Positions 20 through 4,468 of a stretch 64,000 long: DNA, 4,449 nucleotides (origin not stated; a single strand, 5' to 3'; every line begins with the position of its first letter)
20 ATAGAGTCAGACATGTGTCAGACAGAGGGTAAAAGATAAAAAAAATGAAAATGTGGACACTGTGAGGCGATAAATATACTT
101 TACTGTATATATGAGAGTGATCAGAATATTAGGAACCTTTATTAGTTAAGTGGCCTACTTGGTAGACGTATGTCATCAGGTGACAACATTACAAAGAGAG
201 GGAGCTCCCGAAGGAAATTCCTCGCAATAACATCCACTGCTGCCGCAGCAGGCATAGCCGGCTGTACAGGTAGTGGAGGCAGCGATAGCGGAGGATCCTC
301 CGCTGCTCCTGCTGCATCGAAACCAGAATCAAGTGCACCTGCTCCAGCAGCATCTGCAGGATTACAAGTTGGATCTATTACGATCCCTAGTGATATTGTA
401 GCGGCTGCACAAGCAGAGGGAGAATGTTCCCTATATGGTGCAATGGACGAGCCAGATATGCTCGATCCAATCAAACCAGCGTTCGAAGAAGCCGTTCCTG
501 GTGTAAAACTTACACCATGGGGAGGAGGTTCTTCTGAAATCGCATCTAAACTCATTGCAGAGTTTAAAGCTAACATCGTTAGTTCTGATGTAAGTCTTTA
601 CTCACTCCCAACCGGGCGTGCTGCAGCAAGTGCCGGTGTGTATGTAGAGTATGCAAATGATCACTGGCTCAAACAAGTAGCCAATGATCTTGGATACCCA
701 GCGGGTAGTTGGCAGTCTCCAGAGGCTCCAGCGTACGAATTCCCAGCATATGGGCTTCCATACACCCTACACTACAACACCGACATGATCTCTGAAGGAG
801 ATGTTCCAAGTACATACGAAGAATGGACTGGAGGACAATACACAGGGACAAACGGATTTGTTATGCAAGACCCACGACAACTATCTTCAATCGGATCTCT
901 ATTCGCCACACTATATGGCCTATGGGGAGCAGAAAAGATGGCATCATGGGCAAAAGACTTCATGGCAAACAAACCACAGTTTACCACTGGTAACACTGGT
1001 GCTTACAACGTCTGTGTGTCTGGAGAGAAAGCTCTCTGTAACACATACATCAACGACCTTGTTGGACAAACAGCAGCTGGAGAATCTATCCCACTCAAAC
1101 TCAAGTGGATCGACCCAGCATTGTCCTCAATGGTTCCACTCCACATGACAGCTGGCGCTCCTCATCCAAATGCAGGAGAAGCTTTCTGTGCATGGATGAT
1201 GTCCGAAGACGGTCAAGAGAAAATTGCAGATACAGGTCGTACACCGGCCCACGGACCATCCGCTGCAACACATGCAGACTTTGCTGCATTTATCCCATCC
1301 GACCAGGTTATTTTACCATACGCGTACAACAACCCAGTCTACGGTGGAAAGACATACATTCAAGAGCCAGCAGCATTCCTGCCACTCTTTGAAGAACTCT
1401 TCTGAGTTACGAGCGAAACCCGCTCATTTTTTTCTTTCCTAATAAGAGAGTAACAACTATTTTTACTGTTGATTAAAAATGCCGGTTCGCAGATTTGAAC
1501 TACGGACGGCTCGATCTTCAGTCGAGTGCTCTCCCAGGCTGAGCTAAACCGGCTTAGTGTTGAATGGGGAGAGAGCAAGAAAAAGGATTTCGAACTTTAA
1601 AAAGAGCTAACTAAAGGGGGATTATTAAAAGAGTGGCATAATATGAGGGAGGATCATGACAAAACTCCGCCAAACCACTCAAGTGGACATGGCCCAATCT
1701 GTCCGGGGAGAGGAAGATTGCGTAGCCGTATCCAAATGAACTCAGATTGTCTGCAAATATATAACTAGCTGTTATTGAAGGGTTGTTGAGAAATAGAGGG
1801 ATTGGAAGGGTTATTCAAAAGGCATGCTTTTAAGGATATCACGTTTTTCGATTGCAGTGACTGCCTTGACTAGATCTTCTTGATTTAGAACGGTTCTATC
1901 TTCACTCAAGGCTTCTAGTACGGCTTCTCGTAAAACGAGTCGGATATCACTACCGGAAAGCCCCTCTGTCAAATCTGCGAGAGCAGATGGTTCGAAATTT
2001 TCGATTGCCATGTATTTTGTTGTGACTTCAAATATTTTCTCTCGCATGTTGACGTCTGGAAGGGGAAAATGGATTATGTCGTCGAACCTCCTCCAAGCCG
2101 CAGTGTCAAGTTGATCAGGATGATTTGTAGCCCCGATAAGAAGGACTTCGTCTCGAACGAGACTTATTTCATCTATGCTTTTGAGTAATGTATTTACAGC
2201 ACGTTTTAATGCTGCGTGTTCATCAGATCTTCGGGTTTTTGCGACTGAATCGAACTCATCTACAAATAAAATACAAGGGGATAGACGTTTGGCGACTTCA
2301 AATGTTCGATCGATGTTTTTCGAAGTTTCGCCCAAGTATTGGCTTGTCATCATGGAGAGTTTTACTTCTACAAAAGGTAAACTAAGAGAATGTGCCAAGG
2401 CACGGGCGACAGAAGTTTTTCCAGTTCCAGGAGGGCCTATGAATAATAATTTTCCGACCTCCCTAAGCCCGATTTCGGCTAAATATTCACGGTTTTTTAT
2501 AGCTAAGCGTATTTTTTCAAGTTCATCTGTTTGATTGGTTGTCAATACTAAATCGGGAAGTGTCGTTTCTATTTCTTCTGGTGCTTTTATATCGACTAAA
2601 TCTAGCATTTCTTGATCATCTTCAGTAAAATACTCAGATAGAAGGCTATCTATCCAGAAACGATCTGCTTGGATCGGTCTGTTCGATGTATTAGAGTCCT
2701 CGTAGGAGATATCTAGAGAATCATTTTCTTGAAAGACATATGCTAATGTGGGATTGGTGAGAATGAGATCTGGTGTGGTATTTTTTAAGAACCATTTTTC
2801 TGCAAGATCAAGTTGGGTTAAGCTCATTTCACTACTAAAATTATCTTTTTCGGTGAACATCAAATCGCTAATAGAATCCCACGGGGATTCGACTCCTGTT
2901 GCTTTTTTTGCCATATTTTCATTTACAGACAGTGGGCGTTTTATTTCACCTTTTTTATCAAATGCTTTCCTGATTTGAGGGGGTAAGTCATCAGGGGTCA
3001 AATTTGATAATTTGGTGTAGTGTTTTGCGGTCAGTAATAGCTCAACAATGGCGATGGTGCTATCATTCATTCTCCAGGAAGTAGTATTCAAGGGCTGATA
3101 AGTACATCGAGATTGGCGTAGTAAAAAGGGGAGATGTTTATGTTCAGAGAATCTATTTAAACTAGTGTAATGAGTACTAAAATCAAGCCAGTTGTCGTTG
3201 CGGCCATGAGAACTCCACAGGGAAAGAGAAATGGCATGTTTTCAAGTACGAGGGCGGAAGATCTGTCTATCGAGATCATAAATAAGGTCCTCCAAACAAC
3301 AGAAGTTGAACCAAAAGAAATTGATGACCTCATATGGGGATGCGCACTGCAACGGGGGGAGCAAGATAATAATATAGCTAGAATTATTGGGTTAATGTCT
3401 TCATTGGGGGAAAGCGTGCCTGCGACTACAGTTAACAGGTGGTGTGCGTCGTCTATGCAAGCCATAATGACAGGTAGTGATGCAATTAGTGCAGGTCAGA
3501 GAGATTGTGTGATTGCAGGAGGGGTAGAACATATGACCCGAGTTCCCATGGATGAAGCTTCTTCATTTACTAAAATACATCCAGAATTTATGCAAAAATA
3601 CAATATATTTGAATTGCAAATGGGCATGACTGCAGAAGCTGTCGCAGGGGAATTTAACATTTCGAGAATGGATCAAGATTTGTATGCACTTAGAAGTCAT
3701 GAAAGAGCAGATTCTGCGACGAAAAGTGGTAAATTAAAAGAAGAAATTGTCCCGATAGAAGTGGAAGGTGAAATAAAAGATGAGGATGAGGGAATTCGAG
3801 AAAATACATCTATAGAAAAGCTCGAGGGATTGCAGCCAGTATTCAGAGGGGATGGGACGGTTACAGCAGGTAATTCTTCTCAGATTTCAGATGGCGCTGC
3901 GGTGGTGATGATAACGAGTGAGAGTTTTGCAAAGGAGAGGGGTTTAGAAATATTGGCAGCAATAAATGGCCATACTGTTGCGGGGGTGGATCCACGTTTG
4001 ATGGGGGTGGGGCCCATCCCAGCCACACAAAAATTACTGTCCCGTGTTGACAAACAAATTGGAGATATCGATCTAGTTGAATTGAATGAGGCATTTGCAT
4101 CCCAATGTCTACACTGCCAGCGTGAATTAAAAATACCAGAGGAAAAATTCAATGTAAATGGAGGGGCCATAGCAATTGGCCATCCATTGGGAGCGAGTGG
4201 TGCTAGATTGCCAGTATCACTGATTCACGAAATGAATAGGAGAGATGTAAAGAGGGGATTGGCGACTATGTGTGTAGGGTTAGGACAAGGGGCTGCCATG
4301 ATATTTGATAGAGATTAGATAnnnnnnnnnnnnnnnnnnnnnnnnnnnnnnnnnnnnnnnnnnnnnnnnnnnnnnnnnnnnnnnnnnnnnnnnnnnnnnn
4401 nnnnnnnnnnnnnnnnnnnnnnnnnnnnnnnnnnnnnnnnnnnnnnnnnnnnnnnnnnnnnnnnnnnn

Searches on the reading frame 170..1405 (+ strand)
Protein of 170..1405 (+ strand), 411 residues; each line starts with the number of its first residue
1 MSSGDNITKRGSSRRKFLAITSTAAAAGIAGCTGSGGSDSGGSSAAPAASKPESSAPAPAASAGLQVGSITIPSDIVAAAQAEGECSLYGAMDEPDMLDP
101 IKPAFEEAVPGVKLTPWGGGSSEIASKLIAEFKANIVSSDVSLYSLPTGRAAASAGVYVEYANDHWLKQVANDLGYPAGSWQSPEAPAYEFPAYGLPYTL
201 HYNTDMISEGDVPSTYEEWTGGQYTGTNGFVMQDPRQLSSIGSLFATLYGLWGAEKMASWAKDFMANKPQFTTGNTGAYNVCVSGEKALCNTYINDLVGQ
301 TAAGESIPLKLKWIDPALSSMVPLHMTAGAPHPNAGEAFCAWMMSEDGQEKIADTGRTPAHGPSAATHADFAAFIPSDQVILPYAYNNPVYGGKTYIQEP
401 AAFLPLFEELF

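Call 21: search_protein_families(library=pfam, proteins=[window:170-1405:+])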
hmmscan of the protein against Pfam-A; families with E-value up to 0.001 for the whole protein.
window:170-1405:+ (411 aa): 4 families
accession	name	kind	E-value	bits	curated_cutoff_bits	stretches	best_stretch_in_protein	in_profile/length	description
PF13416.11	SBP_bac_8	-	1.1e-14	55.3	27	1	104-371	5-271/279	Bacterial extracellular solute-binding protein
PF13531.11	SBP_bac_11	-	1.3e-08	35.3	25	1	94-356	9-225/227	Bacterial extracellular solute-binding protein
PF13343.11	SBP_bac_6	-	5.9e-07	29.6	24.6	1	153-378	25-231/245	Bacterial extracellular solute-binding protein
PF01547.30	SBP_bac_1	-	1.5e-06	28.9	26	1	99-350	12-307/307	Bacterial extracellular solute-binding protein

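Call 22: find_encoding_contigs(protein=window:170-1405:+, flank=10000, max_places=4)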
Protein window:170-1405:+ (411 aa): 6 contigs read that carry it; 4 places shown.
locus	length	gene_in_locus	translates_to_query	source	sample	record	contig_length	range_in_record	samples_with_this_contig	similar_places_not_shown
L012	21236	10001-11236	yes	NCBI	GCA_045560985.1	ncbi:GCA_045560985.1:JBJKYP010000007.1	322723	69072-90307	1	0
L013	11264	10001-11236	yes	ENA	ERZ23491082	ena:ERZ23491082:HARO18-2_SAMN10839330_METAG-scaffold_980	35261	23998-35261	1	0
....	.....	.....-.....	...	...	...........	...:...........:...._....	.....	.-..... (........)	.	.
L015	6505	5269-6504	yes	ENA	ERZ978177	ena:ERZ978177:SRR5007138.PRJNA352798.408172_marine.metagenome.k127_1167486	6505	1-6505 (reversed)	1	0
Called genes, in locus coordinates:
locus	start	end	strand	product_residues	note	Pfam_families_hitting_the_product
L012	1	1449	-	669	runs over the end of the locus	PF00589:Phage_integrase, PF00206:Lyase_1, PF14698:ASL_C2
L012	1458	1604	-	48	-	-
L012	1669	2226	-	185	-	-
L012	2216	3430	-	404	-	PF00764:Arginosuc_synth, PF06508:QueC (faint), PF20979:Arginosuc_syn_C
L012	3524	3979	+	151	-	-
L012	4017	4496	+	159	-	PF13563:2_5_RNA_ligase2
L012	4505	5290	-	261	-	PF03447:NAD_binding_3 (faint), PF01958:Asp_DH_C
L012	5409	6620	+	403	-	PF07690:MFS_1, PF13347:MFS_2 (faint), PF05977:MFS_3 (weak), PF07690:MFS_1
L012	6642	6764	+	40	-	-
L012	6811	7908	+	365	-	PF02073:Peptidase_M29, PF26233:NicX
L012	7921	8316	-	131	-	PF00903:Glyoxalase (weak)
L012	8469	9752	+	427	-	PF01547:SBP_bac_1, PF13343:SBP_bac_6 (weak)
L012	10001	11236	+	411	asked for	PF13531:SBP_bac_11, PF01547:SBP_bac_1 (weak), PF13416:SBP_bac_8, PF13343:SBP_bac_6 (weak)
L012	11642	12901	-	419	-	PF00004:AAA, PF07728:AAA_5 (weak), PF17862:AAA_lid_3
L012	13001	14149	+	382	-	PF00108:Thiolase_N, PF00109:ketoacyl-synt (faint), PF02803:Thiolase_C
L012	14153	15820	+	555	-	PF01513:NAD_kinase, PF20143:NAD_kinase_C, PF00459:Inositol_P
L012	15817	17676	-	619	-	PF00999:Na_H_Exchanger, PF02254:TrkA_N, PF02080:TrkA_C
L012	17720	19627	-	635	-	PF00501:AMP-binding, PF23562:AMP-binding_C_3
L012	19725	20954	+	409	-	PF07690:MFS_1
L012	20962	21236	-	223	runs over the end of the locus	PF00753:Lactamase_B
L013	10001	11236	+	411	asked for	PF13531:SBP_bac_11, PF01547:SBP_bac_1 (weak), PF13416:SBP_bac_8, PF13343:SBP_bac_6 (weak)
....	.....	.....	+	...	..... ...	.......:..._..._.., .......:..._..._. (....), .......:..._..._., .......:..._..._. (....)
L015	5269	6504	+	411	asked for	PF13531:SBP_bac_11, PF01547:SBP_bac_1 (weak), PF13416:SBP_bac_8, PF13343:SBP_bac_6 (weak)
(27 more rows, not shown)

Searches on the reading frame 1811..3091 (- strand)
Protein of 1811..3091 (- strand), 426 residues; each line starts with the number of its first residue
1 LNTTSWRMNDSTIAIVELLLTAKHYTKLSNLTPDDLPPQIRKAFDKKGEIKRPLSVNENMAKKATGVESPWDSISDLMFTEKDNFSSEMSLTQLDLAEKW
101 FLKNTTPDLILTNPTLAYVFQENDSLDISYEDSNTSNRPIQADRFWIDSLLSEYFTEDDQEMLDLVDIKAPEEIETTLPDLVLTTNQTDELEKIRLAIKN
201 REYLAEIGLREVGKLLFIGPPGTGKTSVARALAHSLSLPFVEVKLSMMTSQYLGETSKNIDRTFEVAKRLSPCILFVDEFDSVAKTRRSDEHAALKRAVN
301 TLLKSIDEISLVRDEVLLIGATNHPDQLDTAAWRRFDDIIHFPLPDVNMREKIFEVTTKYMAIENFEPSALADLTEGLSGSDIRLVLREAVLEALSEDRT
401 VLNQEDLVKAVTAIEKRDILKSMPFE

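Call 21: search_protein_families(library=pfam, proteins=[window:1811-3091:-])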
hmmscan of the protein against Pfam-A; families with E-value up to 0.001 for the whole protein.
window:1811-3091:- (426 aa): 8 families
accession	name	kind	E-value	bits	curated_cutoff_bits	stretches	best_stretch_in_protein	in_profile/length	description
PF00004.35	AAA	-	1.3e-39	136.1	21.2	1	215-344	1-131/131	ATPase family associated with various cellular activities (AAA)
PF17862.7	AAA_lid_3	-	1.5e-10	40.8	27.2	1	369-408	5-44/45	AAA+ lid domain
PF07728.20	AAA_5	-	7e-07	29.8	22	1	215-336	2-139/139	AAA domain (dynein-related subfamily)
PF13401.12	AAA_22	-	0.00026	21.8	27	0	215-252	8-46/130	AAA domain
PF20720.3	nSTAND3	-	0.00036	20.7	27.2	0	209-308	14-104/155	Novel STAND NTPase 3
PF13521.12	AAA_28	-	0.00048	20.8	27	1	215-255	2-42/164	AAA domain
PF13191.12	AAA_16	-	0.00055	20.9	32.6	0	214-248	26-63/167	AAA ATPase domain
PF12775.13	AAA_7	-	0.00062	19.8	25.8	0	202-282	23-111/181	P-loop containing dynein motor region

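Call 23: find_encoding_contigs(protein=window:1811-3091:-, flank=10000, max_places=4)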
Protein window:1811-3091:- (426 aa): no gene with exactly this product is on record in the collection.
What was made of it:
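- Tried and rejected: Not on record, probably because the ORF start differs (call 23).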

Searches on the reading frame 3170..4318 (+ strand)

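Call 21: search_protein_families(library=pfam, proteins=[window:3170-4318:+])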
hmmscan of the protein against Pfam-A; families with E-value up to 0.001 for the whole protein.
window:3170-4318:+ (382 aa): 3 families
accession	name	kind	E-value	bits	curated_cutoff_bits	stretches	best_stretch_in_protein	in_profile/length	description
PF00108.29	Thiolase_N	-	2.4e-77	260.3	26.4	1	8-252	2-260/260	Thiolase, N-terminal domain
PF02803.24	Thiolase_C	-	6.4e-47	158.7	27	1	260-380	2-122/123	Thiolase, C-terminal domain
PF00109.32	ketoacyl-synt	-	1.4e-05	25.3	20.8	1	79-123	161-205/252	Beta-ketoacyl synthase, N-terminal domain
